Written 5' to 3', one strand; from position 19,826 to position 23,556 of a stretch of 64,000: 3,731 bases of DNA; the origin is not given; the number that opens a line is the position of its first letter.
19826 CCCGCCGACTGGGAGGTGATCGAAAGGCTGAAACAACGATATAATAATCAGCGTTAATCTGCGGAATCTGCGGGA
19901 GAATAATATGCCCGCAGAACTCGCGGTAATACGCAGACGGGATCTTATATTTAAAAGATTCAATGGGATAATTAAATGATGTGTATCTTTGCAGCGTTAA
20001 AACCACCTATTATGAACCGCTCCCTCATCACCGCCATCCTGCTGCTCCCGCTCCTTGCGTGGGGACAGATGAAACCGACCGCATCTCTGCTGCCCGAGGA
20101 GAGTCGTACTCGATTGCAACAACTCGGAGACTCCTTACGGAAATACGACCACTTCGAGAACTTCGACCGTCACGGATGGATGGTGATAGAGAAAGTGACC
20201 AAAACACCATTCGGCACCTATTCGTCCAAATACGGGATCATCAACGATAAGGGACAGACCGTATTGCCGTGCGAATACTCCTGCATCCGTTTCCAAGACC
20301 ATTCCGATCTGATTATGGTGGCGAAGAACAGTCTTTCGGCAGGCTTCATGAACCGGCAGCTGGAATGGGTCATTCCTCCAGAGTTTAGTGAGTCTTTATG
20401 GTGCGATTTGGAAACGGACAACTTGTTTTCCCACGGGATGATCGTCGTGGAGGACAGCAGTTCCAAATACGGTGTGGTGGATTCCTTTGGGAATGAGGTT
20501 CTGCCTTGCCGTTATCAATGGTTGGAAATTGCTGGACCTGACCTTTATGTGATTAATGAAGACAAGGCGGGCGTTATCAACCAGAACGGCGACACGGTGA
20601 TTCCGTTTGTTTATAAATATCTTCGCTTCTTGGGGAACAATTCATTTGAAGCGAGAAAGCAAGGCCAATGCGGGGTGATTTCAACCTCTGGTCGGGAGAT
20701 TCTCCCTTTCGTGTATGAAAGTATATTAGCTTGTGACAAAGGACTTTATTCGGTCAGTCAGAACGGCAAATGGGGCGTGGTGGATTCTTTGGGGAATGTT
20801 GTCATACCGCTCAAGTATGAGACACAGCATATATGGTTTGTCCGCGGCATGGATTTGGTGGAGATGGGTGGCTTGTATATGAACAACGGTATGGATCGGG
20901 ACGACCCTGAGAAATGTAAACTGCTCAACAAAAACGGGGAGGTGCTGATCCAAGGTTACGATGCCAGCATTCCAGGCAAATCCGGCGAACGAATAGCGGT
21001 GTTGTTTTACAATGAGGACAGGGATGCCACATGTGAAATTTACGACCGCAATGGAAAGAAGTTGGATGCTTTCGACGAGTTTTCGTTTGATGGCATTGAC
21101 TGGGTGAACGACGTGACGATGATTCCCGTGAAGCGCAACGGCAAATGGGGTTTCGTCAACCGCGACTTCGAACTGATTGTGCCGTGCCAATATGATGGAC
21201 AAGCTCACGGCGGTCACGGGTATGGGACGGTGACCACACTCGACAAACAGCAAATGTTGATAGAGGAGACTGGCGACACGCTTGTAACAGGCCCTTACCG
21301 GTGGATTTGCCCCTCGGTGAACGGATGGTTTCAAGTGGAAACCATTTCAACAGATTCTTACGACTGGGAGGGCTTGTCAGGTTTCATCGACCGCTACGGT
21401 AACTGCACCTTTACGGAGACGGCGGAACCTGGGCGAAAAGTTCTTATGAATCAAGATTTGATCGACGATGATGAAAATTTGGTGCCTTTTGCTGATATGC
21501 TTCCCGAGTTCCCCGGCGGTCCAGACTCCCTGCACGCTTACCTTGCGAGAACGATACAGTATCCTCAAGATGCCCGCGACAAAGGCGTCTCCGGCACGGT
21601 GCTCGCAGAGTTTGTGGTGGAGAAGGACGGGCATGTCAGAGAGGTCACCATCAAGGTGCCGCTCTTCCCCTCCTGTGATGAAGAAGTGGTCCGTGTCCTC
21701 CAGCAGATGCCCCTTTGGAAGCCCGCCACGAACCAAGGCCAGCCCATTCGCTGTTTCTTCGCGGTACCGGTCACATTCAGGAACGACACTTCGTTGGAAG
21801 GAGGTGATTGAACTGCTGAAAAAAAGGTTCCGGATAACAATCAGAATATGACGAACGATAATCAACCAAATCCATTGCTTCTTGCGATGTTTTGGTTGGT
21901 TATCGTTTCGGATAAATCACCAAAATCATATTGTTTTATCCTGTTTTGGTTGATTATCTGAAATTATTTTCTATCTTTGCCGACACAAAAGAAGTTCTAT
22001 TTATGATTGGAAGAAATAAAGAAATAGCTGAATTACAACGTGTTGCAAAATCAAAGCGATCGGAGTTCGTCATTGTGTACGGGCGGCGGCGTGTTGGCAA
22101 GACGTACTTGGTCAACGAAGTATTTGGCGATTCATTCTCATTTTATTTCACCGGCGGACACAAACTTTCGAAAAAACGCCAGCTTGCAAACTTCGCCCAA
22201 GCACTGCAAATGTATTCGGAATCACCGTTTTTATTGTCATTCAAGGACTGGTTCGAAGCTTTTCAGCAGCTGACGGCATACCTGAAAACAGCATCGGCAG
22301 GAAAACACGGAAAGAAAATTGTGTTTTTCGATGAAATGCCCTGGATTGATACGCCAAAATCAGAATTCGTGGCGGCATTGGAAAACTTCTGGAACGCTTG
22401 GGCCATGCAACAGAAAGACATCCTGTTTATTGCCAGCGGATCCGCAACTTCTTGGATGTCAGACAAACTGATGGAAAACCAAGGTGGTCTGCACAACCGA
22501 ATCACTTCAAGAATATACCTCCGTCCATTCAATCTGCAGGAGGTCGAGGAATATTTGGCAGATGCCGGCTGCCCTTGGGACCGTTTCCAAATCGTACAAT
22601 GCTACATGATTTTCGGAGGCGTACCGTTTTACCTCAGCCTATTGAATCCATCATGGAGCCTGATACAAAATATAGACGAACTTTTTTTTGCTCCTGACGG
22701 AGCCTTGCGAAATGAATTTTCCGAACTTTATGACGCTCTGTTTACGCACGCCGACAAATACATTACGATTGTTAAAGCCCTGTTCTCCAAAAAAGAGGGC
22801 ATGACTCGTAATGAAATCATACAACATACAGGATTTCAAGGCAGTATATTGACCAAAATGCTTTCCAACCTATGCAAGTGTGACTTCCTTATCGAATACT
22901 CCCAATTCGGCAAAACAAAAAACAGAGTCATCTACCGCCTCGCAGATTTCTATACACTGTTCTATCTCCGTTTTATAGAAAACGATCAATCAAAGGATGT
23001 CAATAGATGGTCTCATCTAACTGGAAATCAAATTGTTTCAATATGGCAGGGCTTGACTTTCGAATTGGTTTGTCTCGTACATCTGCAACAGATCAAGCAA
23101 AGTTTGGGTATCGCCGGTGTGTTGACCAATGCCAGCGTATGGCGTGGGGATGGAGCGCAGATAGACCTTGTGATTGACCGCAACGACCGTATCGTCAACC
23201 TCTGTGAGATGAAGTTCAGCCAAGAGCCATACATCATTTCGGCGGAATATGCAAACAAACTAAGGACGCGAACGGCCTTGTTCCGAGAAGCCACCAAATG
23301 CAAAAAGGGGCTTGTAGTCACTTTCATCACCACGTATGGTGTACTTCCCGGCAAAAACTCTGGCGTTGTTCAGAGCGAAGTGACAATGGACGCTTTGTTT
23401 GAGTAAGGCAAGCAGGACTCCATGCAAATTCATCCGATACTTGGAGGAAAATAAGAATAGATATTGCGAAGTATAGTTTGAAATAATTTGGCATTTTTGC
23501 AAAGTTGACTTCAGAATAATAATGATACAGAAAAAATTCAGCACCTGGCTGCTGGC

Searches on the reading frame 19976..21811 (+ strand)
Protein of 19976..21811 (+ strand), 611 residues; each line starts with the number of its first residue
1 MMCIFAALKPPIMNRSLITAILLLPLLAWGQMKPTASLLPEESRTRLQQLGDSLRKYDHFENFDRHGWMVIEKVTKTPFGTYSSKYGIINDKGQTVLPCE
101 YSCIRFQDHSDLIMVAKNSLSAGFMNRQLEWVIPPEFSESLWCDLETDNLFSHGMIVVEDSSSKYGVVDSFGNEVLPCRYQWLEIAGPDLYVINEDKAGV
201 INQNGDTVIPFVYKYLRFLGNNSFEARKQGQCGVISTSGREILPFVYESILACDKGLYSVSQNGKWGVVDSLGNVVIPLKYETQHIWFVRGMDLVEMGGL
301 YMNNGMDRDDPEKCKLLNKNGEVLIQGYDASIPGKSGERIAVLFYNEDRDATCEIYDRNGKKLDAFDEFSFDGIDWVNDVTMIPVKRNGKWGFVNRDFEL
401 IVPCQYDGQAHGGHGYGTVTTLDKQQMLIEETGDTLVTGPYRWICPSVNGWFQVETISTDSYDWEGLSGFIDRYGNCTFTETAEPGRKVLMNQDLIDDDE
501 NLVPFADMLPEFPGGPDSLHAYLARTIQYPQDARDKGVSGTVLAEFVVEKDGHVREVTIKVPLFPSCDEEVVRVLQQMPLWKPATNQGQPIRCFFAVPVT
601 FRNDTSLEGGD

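Call 74: search_protein_families(library=pfam, proteins=[window:19976-21811:+], max_evalue=0.00001)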
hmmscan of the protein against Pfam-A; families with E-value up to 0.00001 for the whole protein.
window:19976-21811:+ (611 aa): 2 families
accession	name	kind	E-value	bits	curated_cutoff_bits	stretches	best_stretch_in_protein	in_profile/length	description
PF14903.11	WG_beta_rep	-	9.8e-37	125.1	25.6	1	233-266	2-35/35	WG containing repeat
PF03544.19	TonB_C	-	3.1e-13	50.4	24.6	1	527-602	3-78/79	Gram-negative bacterial TonB protein C-terminal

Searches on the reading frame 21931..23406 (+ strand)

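Call 74: search_protein_families(library=pfam, proteins=[window:21931-23406:+], max_evalue=0.00001)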
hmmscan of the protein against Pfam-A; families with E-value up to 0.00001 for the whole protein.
window:21931-23406:+ (491 aa): 3 families
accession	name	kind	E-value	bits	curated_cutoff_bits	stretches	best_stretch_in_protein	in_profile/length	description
PF01637.24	ATPase_2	-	1.4e-14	54.9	33.2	1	28-237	4-224/225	ATPase domain predominantly from Archaea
PF13173.12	AAA_14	-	8.8e-09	35.9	27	1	45-205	3-128/129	AAA domain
PF13191.12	AAA_16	-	8.1e-06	26.9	32.6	0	26-150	3-155/167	AAA ATPase domain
